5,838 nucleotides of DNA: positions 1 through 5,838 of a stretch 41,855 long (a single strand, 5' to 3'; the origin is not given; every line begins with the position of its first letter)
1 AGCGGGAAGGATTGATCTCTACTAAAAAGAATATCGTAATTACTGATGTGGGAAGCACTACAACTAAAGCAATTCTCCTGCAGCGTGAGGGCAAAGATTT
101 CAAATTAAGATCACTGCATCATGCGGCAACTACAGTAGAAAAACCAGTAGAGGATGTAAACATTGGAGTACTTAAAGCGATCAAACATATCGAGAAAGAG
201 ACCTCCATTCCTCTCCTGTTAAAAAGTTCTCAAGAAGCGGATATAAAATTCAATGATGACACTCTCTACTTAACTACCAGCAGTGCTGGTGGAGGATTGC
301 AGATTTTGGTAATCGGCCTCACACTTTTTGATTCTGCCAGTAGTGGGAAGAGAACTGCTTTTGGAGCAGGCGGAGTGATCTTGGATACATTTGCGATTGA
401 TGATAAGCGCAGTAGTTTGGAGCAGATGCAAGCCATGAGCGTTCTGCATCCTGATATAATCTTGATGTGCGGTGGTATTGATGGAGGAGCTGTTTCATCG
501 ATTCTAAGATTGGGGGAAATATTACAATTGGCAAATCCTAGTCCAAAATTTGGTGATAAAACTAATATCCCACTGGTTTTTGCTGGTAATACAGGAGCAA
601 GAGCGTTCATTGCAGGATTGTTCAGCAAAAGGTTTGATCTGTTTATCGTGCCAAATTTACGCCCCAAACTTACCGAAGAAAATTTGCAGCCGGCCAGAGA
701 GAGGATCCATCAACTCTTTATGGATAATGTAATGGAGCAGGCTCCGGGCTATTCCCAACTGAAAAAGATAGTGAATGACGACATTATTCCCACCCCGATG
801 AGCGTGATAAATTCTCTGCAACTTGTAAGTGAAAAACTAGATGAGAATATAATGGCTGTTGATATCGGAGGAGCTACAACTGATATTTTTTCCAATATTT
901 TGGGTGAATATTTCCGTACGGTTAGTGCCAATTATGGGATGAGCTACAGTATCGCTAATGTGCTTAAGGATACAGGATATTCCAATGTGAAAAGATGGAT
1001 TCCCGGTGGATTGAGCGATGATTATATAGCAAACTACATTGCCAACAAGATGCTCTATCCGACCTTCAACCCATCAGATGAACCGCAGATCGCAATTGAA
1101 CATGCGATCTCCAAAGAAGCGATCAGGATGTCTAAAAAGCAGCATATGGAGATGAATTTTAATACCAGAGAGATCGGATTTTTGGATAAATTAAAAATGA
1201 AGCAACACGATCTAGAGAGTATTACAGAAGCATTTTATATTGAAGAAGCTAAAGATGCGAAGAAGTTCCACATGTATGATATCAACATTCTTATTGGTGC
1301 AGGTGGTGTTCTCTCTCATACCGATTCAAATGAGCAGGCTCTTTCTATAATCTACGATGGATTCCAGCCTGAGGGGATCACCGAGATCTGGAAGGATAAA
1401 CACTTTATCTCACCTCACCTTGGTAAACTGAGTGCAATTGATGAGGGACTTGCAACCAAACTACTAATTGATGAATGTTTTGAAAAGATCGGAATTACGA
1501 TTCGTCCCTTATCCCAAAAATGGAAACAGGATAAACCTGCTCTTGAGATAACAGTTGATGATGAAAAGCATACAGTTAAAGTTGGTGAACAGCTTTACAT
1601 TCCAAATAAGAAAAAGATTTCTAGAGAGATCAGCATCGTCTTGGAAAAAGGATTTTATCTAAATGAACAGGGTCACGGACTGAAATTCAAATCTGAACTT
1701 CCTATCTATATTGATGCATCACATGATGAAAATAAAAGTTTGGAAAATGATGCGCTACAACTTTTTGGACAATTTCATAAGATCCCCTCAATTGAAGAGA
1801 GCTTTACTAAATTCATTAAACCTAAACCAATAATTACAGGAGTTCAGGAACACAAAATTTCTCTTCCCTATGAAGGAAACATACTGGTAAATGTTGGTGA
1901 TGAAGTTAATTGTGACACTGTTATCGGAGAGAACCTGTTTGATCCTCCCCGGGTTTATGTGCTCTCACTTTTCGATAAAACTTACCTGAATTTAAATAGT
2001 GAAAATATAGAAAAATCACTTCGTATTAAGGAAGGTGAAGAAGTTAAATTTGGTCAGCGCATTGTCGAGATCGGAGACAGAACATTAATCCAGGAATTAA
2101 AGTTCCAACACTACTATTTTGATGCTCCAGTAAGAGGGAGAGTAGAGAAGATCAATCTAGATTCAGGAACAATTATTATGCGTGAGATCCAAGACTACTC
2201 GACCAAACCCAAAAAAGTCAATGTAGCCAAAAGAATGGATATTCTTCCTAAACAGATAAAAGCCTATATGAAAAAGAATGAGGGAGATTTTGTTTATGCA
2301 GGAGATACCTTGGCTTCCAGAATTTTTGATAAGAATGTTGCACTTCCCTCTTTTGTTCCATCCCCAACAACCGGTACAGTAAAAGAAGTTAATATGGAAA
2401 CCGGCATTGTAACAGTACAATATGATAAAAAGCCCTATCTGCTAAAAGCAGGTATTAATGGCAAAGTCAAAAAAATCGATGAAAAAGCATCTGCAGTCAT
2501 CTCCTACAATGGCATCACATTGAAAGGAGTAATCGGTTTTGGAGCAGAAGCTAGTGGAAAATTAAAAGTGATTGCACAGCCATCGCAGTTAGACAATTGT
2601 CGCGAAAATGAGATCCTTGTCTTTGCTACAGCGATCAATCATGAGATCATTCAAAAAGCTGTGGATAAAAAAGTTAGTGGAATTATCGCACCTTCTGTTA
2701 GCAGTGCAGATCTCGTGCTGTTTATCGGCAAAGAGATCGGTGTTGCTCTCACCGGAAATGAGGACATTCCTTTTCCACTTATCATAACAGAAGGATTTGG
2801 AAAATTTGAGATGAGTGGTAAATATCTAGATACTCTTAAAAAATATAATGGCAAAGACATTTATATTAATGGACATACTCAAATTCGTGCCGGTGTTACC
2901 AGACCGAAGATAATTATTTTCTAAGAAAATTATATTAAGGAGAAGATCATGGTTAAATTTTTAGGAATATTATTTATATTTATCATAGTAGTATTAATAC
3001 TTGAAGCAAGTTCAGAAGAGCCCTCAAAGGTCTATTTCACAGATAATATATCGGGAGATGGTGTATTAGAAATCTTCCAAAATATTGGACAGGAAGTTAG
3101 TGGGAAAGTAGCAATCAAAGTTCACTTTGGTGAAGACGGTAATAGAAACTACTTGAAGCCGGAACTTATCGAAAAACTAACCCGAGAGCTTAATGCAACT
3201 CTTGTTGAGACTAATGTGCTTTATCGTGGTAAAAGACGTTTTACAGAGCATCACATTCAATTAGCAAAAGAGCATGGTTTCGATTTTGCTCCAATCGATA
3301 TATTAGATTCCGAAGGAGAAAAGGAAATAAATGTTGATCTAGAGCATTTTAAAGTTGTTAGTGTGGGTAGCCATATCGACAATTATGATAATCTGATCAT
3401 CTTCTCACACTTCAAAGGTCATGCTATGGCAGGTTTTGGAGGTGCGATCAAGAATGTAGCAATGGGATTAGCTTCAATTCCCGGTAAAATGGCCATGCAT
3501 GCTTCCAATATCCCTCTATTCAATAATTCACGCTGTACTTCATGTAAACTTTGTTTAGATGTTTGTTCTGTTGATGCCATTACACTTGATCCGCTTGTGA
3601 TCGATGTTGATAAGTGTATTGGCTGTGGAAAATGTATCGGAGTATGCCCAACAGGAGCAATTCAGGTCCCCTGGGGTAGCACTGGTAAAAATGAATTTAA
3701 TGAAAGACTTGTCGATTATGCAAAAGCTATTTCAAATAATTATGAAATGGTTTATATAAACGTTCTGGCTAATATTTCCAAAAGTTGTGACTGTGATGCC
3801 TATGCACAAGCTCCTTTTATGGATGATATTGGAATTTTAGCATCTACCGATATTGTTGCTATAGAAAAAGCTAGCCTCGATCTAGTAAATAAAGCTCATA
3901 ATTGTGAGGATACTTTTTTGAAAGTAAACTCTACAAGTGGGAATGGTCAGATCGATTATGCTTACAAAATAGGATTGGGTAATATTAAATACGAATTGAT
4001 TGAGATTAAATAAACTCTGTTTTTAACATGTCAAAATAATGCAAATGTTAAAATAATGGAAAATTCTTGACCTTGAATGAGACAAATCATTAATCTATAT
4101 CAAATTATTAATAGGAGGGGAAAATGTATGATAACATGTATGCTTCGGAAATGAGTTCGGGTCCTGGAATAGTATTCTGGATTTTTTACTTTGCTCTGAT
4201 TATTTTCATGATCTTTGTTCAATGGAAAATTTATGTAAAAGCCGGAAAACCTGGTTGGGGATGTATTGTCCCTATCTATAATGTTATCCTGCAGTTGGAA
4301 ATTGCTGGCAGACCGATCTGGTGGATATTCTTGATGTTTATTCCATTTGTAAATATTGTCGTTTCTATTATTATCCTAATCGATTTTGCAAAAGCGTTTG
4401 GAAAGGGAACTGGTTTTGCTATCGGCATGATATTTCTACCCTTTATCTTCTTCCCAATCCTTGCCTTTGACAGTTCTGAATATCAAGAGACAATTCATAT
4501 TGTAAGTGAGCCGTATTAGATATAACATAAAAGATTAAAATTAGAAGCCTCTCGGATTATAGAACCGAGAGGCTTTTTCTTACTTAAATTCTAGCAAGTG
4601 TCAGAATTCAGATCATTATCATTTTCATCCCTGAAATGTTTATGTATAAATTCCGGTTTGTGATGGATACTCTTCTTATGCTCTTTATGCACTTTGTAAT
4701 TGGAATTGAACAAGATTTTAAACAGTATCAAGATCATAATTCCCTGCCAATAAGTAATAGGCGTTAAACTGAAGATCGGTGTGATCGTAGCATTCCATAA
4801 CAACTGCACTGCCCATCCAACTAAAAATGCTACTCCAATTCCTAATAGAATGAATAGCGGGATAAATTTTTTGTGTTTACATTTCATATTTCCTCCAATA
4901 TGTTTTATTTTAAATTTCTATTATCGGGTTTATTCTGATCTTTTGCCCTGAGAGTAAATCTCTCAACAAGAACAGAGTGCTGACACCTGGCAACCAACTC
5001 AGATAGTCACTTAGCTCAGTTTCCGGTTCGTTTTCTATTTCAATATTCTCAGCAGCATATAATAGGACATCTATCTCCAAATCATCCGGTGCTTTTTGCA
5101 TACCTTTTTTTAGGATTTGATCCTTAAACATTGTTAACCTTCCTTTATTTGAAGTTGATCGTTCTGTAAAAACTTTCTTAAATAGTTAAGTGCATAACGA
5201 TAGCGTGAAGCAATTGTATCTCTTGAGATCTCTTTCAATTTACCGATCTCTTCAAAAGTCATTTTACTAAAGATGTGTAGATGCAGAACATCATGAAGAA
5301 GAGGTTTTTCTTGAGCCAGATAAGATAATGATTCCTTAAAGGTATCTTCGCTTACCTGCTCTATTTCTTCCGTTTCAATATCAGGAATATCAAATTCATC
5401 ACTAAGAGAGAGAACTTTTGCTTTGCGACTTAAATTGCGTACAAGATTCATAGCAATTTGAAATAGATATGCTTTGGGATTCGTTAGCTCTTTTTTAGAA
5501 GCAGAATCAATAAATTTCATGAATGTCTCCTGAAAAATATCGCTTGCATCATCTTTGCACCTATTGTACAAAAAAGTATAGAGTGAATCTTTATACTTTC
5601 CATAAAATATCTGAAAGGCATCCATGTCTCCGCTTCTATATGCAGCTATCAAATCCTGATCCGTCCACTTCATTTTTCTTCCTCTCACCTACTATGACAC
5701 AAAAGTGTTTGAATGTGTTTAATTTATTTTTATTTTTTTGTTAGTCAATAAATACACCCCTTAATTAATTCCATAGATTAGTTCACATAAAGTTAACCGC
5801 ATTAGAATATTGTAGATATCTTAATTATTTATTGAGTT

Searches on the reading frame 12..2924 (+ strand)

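Call 9: search_protein_families(library=pfam, proteins=[window:12-2924:+])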
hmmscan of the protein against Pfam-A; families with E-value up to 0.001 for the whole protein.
window:12-2924:+ (970 aa): 4 families
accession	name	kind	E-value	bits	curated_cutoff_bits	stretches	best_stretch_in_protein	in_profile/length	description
PF13941.12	MutL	-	2.1e-93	314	27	1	8-488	1-449/450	MutL protein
PF00364.28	Biotin_lipoyl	-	1.9e-05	24.8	22.1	0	753-800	19-63/73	Biotin-requiring enzyme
PF05896.17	NQRA_N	-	4.2e-05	24.1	25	0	748-794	37-79/94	NqrA N-terminal barrel-sandwich hybrid domain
PF01968.24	Hydantoinase_A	-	7.4e-05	22.6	22.9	0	265-306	66-107/291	Hydantoinase/oxoprolinase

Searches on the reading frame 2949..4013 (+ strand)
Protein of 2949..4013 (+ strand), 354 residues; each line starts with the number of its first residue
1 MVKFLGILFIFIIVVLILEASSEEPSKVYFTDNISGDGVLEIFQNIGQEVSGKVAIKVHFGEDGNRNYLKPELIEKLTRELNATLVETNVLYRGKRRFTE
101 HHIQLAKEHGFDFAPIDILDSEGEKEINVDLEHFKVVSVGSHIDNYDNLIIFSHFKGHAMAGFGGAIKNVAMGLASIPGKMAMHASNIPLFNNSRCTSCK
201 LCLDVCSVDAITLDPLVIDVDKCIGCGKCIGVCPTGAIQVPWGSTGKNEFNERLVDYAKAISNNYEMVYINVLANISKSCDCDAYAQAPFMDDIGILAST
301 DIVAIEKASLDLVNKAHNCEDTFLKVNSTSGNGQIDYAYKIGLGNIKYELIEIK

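Call 9: search_protein_families(library=pfam, proteins=[window:2949-4013:+])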
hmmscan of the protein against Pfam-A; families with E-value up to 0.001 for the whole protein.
window:2949-4013:+ (354 aa): 13 families
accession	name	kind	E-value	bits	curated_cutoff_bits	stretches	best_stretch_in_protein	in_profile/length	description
PF04015.17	DUF362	-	1.6e-40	139.7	24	1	54-310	1-199/200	Domain of unknown function (DUF362)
PF00037.32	Fer4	-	2e-15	56.3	21.1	2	217-239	2-24/24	4Fe-4S binding domain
PF12837.12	Fer4_6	-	2.1e-11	43.6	25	1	217-238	3-24/24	4Fe-4S binding domain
PF14697.11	Fer4_21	-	2.9e-10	40.5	35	2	218-239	3-24/59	4Fe-4S dicluster domain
PF13237.11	Fer4_10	-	3e-10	40.3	25.5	2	190-234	3-53/53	4Fe-4S dicluster domain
PF12797.12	Fer4_2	-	4.2e-10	39.3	24.5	1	216-235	3-22/22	4Fe-4S binding domain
PF12838.12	Fer4_7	-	7.9e-10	39.5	27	1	195-237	1-52/52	4Fe-4S dicluster domain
PF13484.11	Fer4_16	-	3e-09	37.9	30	1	222-260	1-39/66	4Fe-4S double cluster binding domain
PF13187.11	Fer4_9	-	5.9e-07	29.9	27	1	195-238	1-52/52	4Fe-4S dicluster domain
PF25160.1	LdpA_Fe-S-bd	-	9.8e-07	28.9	27.6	1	200-239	7-44/49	LdpA Fe-S cluster-binding domain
PF12800.12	Fer4_4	-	1.7e-06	28.3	24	0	221-236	2-17/17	4Fe-4S binding domain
PF13183.11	Fer4_8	-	1.5e-05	25.9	27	0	220-248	2-31/68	4Fe-4S dicluster domain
PF12798.12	Fer4_3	-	8e-05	23.6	27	0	223-237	1-15/15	4Fe-4S binding domain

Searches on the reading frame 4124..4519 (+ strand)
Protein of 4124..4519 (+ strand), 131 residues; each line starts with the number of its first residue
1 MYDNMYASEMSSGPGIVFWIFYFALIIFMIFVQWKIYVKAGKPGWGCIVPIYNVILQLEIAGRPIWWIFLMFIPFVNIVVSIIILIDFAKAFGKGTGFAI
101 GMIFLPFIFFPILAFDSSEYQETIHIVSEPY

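Call 9: search_protein_families(library=pfam, proteins=[window:4124-4519:+])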
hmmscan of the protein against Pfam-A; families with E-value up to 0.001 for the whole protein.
window:4124-4519:+ (131 aa): 1 family
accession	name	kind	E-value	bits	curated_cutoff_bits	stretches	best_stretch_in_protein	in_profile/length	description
PF18936.5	DUF5684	-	2.3e-28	99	27.4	1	45-122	1-80/81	Family of unknown function (DUF5684)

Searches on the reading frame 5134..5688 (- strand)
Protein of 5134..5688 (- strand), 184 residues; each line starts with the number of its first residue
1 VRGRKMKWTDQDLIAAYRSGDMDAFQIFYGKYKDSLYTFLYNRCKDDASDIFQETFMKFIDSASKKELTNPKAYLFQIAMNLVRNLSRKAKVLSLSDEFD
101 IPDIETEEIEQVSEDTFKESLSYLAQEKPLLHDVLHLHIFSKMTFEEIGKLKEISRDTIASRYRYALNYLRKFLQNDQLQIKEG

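Call 9: search_protein_families(library=pfam, proteins=[window:5134-5688:-])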
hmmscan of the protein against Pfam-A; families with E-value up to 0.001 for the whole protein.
window:5134-5688:- (184 aa): 3 families
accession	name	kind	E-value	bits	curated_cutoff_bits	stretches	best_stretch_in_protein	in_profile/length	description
PF04542.20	Sigma70_r2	-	9e-09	35.4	24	1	29-91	2-69/71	Sigma-70 region 2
PF04545.22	Sigma70_r4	-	1.7e-05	24.6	24.1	1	133-172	11-50/50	Sigma-70, region 4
PF07638.17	Sigma70_ECF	-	0.00055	20.3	21.1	0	115-172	124-181/185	ECF sigma factor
